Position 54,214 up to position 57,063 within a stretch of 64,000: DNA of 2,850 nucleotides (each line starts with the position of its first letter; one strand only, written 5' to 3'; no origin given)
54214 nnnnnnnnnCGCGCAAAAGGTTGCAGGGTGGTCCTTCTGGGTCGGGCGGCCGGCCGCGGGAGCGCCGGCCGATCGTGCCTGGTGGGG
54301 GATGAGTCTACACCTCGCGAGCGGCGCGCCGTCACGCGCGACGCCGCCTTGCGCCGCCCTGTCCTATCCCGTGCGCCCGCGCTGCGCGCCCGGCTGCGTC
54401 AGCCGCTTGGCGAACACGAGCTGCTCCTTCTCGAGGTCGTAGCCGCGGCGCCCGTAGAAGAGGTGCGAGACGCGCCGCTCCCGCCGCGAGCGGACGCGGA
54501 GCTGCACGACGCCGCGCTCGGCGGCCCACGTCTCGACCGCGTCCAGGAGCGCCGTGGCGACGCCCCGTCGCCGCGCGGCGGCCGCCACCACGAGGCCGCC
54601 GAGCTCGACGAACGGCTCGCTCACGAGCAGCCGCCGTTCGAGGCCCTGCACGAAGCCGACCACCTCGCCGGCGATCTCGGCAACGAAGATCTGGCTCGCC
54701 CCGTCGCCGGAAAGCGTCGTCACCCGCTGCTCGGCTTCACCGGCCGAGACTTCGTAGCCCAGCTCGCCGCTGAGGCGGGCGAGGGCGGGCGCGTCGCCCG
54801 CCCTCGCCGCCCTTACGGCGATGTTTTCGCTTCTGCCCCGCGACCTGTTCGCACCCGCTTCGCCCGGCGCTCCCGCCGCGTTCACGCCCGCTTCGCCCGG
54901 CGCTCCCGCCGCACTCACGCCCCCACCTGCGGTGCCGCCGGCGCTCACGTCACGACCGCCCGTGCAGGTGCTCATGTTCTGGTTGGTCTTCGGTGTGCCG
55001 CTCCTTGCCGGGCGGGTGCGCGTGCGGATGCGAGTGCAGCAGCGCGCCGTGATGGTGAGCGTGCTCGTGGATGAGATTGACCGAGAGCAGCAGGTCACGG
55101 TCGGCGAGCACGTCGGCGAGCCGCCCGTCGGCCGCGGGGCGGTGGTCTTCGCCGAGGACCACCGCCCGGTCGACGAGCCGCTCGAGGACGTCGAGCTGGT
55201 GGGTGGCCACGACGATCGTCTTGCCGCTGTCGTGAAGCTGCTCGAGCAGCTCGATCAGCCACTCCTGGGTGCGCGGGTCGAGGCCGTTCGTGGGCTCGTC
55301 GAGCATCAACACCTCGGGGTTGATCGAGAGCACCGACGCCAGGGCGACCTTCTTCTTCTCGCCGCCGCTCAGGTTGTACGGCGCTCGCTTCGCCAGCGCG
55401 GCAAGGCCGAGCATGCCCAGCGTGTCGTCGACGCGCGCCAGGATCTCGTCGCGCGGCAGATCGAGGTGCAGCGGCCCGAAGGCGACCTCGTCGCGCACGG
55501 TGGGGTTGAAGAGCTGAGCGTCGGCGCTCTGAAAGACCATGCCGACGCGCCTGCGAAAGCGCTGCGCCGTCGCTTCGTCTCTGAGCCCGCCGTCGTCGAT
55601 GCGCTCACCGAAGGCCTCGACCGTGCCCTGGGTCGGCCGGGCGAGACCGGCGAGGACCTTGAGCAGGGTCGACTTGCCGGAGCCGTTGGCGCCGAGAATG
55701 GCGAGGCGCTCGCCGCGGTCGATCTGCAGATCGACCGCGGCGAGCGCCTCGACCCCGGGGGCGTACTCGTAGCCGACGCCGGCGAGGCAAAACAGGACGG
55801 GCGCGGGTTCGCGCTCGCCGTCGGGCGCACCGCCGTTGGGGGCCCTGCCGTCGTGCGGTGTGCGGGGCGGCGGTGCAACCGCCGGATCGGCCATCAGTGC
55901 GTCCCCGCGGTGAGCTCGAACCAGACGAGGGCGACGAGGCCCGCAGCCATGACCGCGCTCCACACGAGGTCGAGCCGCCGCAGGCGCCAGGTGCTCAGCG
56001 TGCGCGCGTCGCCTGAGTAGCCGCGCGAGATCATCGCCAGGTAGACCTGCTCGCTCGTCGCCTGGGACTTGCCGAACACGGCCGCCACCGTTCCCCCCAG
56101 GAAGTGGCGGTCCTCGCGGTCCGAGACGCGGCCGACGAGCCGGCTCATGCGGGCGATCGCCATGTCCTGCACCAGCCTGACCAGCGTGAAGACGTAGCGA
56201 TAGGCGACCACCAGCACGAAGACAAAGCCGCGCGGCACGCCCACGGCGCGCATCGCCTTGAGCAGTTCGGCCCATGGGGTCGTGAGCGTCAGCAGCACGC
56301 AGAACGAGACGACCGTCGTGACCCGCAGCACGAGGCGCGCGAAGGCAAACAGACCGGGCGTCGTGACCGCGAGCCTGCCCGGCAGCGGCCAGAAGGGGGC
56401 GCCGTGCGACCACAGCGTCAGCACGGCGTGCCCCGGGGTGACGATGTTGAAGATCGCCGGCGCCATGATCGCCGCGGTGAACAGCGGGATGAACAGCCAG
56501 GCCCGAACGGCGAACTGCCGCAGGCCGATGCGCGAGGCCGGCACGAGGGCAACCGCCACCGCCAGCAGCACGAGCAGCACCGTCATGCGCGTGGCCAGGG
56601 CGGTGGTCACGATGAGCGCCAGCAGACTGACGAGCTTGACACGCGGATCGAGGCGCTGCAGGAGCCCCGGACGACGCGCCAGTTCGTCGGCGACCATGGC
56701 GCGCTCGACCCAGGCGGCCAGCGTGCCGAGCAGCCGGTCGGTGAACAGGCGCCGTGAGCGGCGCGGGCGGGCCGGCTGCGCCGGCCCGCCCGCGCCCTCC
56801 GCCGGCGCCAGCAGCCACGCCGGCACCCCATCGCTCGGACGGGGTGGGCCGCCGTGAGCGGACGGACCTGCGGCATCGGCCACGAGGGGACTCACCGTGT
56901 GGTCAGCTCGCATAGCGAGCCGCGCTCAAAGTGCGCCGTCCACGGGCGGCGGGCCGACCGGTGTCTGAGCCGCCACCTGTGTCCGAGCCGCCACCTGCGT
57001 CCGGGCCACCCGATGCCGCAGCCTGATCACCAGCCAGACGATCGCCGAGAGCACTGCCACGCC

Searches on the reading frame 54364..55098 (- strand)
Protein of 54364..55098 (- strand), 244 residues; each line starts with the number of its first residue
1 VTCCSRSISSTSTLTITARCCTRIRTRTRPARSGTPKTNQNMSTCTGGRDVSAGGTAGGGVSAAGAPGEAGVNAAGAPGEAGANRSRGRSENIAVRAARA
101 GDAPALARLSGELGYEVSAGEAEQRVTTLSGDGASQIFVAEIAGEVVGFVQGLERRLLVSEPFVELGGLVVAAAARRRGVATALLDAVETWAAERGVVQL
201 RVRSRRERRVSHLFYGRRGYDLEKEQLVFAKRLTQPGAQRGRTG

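Call 58: search_protein_families(library=pfam, proteins=[window:54364-55098:-], max_evalue=0.01)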
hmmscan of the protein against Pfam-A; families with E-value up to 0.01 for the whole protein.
window:54364-55098:- (244 aa): 4 families
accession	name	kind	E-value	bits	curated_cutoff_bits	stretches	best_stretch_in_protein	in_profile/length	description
PF00583.31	Acetyltransf_1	-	1.6e-14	54.6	20.7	1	130-220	28-116/116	Acetyltransferase (GNAT) family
PF13508.13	Acetyltransf_7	-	4.3e-11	43.5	27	1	135-220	3-82/84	Acetyltransferase (GNAT) domain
PF13673.13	Acetyltransf_10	-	3.6e-07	30.7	23.6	1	127-221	27-108/128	Acetyltransferase (GNAT) domain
PF13527.13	Acetyltransf_9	-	0.00024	21.5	25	1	96-198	3-107/127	Acetyltransferase (GNAT) domain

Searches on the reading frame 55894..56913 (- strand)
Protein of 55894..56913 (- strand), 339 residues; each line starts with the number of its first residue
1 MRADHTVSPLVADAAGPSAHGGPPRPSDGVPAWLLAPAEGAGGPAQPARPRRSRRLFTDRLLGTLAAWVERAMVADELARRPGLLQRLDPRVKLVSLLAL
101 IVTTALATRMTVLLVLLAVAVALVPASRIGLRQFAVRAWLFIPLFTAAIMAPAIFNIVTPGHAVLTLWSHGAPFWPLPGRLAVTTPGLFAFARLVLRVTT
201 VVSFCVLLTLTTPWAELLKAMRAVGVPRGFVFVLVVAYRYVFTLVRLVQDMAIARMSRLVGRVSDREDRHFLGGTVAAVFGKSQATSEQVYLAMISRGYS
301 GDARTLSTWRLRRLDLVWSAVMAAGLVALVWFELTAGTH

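Call 58: search_protein_families(library=pfam, proteins=[window:55894-56913:-], max_evalue=0.01)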
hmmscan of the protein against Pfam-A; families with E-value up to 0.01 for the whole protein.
window:55894-56913:- (339 aa): 1 family
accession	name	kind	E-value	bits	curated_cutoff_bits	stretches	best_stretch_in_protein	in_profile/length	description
PF02361.21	CbiQ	-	8e-30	104.5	25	1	85-302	5-211/216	Cobalt transport protein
